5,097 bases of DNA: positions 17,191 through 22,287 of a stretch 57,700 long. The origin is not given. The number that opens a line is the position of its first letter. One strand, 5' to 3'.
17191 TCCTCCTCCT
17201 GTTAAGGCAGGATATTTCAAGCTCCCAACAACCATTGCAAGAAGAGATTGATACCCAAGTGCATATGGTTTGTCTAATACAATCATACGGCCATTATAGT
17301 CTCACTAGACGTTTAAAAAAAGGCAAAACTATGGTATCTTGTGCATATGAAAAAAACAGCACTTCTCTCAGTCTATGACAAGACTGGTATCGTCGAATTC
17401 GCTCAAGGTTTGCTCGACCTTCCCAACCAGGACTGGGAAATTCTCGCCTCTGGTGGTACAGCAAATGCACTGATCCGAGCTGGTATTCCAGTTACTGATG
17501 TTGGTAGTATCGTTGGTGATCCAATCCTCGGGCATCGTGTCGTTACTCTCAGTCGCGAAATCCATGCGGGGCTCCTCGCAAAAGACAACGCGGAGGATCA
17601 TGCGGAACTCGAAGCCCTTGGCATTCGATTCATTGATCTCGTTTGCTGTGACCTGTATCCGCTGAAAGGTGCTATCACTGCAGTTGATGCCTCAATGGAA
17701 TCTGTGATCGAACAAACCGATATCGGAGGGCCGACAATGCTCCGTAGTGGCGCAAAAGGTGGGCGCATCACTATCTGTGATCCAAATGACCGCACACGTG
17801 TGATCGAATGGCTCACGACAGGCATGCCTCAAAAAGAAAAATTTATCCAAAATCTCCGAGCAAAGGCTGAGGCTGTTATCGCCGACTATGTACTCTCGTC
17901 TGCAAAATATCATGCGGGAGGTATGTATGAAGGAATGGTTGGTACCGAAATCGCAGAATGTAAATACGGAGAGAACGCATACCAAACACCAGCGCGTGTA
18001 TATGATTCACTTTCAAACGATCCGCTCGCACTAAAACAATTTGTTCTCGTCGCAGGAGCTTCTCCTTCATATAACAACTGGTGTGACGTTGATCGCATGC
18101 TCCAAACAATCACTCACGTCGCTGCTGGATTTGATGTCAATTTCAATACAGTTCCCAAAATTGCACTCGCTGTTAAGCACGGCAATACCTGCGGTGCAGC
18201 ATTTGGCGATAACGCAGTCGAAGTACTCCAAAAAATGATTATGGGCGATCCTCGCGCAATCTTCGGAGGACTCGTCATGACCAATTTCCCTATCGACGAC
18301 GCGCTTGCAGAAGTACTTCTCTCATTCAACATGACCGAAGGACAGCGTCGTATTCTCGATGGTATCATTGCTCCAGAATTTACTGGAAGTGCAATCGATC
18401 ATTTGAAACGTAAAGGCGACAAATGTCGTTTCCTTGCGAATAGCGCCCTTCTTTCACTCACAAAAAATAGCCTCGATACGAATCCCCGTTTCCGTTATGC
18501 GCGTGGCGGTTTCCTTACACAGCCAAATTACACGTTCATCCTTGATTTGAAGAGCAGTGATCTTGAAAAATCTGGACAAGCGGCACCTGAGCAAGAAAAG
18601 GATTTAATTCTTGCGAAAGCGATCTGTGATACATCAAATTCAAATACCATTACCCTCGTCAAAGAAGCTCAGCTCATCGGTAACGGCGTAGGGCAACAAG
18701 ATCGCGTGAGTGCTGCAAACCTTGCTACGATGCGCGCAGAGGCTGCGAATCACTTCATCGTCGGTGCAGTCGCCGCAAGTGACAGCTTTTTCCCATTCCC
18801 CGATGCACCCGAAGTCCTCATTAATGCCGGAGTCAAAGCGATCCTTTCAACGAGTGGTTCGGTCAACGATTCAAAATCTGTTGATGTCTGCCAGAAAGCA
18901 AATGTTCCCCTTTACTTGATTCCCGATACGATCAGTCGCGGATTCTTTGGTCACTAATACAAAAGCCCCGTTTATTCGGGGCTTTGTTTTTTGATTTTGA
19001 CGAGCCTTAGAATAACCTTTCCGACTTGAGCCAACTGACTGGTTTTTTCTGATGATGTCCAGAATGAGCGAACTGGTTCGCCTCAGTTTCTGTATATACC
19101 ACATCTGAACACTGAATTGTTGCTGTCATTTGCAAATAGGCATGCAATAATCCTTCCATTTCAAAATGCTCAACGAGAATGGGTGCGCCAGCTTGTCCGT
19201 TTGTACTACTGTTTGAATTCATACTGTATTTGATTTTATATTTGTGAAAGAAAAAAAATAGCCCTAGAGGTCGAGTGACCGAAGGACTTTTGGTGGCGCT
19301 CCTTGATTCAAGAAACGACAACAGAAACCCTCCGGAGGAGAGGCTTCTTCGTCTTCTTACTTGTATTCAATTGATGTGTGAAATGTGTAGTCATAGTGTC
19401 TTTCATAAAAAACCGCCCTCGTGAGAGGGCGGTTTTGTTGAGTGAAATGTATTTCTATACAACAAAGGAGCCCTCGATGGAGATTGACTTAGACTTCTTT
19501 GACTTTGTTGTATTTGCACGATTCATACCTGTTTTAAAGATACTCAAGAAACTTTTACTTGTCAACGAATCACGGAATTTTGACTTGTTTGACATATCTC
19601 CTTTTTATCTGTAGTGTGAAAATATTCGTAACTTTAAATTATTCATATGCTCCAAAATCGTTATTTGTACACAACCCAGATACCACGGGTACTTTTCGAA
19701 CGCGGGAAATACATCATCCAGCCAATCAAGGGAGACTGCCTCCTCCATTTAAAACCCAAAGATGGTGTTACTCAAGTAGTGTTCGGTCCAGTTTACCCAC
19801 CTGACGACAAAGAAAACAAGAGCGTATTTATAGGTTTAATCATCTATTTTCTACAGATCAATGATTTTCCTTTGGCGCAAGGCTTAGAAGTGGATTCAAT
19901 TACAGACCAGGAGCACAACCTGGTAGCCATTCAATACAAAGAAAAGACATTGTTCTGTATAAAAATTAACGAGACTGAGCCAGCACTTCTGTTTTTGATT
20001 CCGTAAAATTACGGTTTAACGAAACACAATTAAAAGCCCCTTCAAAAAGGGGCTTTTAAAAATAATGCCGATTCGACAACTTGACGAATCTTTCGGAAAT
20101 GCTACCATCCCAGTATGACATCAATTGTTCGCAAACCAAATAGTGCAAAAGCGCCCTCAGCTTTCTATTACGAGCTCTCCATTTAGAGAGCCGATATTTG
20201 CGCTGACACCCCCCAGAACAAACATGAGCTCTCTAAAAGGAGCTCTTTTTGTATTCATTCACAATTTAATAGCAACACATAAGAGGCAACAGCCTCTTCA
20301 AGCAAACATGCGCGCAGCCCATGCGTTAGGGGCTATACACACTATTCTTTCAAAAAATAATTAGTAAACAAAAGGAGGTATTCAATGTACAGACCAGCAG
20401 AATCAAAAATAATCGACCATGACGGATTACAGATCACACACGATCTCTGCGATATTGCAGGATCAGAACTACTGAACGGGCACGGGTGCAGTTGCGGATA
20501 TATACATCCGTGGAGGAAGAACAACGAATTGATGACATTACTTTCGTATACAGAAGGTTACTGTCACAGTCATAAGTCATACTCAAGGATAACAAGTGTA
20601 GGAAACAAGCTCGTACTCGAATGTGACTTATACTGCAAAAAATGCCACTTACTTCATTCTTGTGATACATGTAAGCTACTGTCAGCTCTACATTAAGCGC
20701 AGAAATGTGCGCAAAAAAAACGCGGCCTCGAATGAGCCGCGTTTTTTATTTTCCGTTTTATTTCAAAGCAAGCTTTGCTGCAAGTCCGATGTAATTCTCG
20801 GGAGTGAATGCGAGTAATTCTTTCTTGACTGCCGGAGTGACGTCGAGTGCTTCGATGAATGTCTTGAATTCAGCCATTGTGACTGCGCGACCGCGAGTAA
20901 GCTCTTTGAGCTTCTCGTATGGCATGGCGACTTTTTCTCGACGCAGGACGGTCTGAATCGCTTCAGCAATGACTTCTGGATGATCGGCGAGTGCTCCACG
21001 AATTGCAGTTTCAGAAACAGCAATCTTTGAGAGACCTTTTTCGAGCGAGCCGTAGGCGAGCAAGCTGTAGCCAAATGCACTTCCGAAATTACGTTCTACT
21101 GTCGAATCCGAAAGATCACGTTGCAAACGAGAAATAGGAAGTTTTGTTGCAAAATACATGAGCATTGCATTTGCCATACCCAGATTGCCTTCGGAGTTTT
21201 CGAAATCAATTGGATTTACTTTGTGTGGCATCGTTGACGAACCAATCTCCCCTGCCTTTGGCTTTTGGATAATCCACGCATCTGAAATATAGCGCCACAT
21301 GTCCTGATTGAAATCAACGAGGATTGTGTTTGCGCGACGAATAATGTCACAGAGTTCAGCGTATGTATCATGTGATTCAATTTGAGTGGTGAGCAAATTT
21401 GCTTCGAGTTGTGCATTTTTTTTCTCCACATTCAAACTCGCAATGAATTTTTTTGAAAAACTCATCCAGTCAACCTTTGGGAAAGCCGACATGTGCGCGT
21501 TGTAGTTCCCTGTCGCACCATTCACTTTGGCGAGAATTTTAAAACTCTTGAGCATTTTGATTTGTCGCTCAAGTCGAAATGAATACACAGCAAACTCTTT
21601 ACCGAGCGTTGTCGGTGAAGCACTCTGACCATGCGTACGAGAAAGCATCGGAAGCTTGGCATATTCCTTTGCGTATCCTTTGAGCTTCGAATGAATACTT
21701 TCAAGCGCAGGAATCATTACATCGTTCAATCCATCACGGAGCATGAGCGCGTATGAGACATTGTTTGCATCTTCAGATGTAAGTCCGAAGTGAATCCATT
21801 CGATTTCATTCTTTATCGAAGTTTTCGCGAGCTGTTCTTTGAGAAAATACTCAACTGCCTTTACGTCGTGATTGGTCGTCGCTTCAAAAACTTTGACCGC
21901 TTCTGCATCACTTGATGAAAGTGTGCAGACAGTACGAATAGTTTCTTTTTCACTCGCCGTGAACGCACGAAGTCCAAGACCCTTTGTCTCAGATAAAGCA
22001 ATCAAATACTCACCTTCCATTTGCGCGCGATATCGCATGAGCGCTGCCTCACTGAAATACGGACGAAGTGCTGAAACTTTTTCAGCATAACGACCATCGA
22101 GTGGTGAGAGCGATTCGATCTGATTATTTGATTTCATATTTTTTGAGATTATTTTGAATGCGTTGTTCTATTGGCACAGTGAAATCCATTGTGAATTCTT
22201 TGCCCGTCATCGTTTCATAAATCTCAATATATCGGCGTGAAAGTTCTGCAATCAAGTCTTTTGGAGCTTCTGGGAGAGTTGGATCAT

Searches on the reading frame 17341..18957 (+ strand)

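Call 49: search_protein_families(library=pfam, proteins=[window:17341-18957:+], max_evalue=0.0001)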
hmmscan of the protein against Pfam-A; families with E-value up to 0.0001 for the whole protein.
window:17341-18957:+ (538 aa): 2 families
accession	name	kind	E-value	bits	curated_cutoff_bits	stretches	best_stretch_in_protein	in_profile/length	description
PF01808.24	AICARFT_IMPCHas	-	2.3e-46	159.1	25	1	144-464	10-310/311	AICARFT/IMPCHase bienzyme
PF02142.27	MGS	-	7.9e-12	45.6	24.1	1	16-132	1-94/94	MGS-like domain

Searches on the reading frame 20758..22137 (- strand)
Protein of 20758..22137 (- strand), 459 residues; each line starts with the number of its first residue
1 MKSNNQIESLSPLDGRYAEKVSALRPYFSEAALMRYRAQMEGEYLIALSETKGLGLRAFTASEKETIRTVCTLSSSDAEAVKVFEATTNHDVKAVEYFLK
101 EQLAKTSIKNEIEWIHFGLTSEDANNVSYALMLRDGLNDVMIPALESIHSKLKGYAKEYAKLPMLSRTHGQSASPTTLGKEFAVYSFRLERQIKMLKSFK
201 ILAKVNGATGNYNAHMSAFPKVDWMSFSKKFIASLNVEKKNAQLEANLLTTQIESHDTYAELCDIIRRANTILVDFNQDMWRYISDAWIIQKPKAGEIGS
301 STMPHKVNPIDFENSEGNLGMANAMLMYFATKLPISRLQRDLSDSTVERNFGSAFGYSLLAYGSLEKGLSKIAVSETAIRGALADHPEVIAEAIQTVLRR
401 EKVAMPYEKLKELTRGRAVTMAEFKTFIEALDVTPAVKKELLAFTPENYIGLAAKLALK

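Call 12: search_protein_families(library=pfam, proteins=[window:20758-22137:-], max_evalue=0.00001)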
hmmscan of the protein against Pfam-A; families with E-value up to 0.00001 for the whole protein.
window:20758-22137:- (459 aa): 2 families
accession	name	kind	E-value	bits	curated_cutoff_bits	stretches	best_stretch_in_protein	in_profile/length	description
PF00206.25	Lyase_1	-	8.9e-52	176.9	27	1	15-317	1-305/312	Lyase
PF08328.16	ASL_C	-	1.3e-42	145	35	1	336-450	1-115/115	Adenylosuccinate lyase C-terminal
